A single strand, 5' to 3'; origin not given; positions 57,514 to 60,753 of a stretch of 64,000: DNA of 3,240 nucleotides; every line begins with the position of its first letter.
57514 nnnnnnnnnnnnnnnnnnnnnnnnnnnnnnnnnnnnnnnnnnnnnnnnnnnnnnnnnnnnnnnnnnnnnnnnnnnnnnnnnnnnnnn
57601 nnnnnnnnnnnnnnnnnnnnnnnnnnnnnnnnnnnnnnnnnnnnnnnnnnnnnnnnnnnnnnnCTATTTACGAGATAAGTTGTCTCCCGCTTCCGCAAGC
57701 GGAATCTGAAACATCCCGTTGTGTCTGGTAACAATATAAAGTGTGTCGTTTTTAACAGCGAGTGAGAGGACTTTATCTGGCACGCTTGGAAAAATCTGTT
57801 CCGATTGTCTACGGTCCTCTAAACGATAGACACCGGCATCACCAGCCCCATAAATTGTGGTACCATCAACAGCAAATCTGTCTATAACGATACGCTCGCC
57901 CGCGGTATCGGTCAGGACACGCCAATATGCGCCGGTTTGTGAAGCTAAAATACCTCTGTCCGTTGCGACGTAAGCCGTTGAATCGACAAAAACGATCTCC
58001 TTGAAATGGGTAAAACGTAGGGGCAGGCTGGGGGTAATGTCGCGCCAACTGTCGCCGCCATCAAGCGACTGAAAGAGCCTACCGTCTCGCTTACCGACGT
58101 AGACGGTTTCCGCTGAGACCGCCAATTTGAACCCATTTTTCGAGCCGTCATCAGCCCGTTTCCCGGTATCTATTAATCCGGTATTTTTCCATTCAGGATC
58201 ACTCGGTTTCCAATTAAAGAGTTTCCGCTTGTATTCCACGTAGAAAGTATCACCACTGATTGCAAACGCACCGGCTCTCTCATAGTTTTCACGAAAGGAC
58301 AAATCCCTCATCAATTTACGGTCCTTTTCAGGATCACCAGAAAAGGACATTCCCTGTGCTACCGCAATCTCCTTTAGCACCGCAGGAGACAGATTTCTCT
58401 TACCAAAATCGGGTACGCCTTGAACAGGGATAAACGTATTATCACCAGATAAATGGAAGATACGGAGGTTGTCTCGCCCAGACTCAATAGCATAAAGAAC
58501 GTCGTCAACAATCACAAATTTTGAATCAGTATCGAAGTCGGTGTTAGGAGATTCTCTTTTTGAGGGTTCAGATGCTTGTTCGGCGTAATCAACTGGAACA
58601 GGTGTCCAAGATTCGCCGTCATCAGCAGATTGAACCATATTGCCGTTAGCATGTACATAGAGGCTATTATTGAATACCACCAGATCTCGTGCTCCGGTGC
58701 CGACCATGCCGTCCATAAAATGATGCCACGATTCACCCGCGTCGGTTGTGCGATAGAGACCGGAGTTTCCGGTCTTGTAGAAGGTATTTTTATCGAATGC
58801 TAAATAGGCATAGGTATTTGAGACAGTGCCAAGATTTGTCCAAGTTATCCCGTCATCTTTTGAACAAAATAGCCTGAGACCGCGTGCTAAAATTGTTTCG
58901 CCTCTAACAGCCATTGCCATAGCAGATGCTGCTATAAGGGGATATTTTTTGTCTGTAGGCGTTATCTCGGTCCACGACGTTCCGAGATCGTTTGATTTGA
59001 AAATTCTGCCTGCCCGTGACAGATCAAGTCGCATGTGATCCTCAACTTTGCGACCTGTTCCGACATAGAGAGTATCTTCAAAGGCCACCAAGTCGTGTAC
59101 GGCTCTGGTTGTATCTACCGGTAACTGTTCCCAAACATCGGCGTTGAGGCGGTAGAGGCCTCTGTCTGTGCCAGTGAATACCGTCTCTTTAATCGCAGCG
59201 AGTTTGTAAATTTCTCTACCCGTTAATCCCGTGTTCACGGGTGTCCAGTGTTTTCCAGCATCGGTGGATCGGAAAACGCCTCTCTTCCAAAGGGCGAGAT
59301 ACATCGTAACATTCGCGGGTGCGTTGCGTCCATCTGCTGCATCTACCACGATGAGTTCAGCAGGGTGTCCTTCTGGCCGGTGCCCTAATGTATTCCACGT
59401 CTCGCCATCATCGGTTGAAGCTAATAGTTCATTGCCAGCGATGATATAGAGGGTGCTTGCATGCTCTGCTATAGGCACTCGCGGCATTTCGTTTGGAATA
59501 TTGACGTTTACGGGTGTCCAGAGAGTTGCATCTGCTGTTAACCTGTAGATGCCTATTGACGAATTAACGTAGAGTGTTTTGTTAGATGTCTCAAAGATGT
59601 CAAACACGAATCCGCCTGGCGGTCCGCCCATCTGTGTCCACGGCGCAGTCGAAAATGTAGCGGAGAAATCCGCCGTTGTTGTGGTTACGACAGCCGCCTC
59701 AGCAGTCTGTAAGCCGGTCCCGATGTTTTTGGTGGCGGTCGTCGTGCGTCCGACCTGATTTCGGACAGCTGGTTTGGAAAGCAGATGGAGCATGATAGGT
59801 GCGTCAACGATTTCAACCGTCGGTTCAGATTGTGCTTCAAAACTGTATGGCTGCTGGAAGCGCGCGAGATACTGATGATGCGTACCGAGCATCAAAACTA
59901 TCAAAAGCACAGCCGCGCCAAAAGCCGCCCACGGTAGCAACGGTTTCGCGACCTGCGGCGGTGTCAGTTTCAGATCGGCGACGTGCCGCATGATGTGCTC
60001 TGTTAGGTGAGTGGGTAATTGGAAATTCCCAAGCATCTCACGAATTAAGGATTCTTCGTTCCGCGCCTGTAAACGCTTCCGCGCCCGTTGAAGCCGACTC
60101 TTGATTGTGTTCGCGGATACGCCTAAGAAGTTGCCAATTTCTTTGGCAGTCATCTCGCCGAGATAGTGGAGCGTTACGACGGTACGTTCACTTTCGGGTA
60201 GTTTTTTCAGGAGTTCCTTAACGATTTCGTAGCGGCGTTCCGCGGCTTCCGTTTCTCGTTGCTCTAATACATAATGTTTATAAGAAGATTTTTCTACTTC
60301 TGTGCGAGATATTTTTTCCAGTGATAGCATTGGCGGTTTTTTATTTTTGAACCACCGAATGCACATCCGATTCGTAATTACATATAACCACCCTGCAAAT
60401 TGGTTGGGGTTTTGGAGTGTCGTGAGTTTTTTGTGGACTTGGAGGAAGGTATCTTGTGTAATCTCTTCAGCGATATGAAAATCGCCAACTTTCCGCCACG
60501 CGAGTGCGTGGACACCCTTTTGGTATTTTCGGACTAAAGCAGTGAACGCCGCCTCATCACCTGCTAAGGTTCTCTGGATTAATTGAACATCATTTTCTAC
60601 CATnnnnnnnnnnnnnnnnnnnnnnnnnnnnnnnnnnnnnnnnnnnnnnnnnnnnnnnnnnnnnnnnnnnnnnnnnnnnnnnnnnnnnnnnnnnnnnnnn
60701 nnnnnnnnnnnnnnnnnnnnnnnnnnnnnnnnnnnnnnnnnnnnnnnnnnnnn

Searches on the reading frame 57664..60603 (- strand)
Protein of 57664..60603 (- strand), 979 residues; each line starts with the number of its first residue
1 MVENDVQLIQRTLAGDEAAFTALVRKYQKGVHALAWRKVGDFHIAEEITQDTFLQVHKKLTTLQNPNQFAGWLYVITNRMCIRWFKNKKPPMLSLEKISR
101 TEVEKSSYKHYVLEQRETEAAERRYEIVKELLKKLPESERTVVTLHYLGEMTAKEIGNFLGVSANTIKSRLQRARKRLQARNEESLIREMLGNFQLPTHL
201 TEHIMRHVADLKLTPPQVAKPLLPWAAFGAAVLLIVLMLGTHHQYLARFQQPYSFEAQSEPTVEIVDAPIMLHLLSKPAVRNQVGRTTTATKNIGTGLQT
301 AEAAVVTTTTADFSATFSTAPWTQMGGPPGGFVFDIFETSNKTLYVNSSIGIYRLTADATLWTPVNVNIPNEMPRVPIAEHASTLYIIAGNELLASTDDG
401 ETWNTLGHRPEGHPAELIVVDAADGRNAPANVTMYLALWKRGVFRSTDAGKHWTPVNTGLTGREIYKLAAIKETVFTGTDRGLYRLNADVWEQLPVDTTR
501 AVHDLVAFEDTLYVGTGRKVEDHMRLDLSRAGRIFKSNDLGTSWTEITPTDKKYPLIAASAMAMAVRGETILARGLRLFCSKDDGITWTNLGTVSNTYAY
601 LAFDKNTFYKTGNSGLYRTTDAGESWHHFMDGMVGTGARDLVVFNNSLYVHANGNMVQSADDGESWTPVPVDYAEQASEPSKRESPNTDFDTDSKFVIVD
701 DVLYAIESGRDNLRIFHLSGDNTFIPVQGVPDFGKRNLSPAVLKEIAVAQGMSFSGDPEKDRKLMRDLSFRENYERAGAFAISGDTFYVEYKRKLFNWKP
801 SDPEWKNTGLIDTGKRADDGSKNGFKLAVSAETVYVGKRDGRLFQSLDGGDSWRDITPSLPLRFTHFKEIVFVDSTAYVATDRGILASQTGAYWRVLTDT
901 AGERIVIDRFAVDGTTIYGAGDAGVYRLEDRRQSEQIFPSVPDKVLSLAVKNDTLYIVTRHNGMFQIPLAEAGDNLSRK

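Call 9: search_protein_families(library=pfam, proteins=[window:57664-60603:-], max_evalue=0.001)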
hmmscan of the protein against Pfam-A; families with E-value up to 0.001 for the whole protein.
window:57664-60603:- (979 aa): 8 families
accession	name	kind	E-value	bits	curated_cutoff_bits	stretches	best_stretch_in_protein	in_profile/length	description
PF08281.18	Sigma70_r4_2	-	1e-15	57.5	25.7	1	126-178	2-54/54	Sigma-70, region 4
PF04545.22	Sigma70_r4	-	4.2e-13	49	24.1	1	131-179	1-49/50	Sigma-70, region 4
PF04542.20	Sigma70_r2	-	1.7e-11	44.2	24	1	23-89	1-69/71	Sigma-70 region 2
PF15902.12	Sortilin-Vps10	-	3.7e-11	42.9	33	0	577-629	2-60/446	Sortilin, neurotensin receptor 3,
PF19755.4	DUF6242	-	5.5e-10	39.9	29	0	586-666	128-217/217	Domain of unknown function (DUF6242)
PF02012.26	BNR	-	6.6e-07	28.8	27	0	617-628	1-12/12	BNR/Asp-box repeat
PF07638.17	Sigma70_ECF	-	3.1e-06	27.7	21.1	1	7-181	6-182/185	ECF sigma factor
PF00196.25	GerE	-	0.00085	19.3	23.5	0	137-188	5-55/57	Bacterial regulatory proteins, luxR family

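Call 37: search_protein_families(library=ncbifam, proteins=[window:57664-60603:-], max_evalue=0.001)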
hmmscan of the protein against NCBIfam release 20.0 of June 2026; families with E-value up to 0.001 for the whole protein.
window:57664-60603:- (979 aa): 94 families (the best 25 are shown)
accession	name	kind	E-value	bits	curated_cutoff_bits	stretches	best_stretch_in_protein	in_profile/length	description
NF045728.1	glycosyl_F510_1955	equivalog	1.8e-30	106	175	5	472-670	16-214/246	F510_1955 family glycosylhydrolase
NF007223.0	PRK09641.1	equivalog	1.1e-28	100.3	209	1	6-181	6-183/187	RNA polymerase sigma factor SigW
NF009166.1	PRK12513.1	equivalog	1.3e-27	96.8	206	1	3-181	7-185/193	RNA polymerase sigma factor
TIGR02937.1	sigma70-ECF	superfamily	4.8e-27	94.6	42.9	1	19-180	2-163/165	sigma-70 family RNA polymerase sigma factor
TIGR02985.1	Sig70_bacteroi1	subfamily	4.6e-26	92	126.4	1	19-180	2-160/162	RNA polymerase sigma-70 factor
NF009171.0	PRK12518.1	equivalog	5.2e-26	91.6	208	1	4-179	13-181/191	RNA polymerase sigma factor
TIGR02948.1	SigW_bacill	equivalog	2.6e-24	86.3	243.1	1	7-181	7-183/187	RNA polymerase sigma factor SigW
NF058625.1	sigma_PG0214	equivalog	3.4e-23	82.2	130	1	17-180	3-159/170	GFO_1088 family ECF-type sigma factor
NF008888.0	PRK11922.1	equivalog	3.5e-23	82.4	204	1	3-209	15-223/231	RNA polymerase sigma factor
TIGR02950.1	SigM_subfam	subfamily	6.6e-23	81.3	147.95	1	23-181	5-157/159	RNA polymerase sigma factor, SigM family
NF004113.0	PRK05602.1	equivalog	7.5e-23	81.2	208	1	3-184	30-203/211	RNA polymerase sigma factor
NF006930.0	PRK09415.1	subfamily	8.5e-23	81.1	198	1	16-181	14-174/179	RNA polymerase factor sigma C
NF007215.0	PRK09637.1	equivalog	3.1e-22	79.4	212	1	24-180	7-152/181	RNA polymerase sigma factor SigZ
NF007216.0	PRK09638.1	equivalog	1.9e-21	76.6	194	1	3-179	3-171/180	RNA polymerase sigma factor SigY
NF007225.0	PRK09643.1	equivalog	2.8e-21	76.1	190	1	4-181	13-181/204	RNA polymerase sigma factor SigM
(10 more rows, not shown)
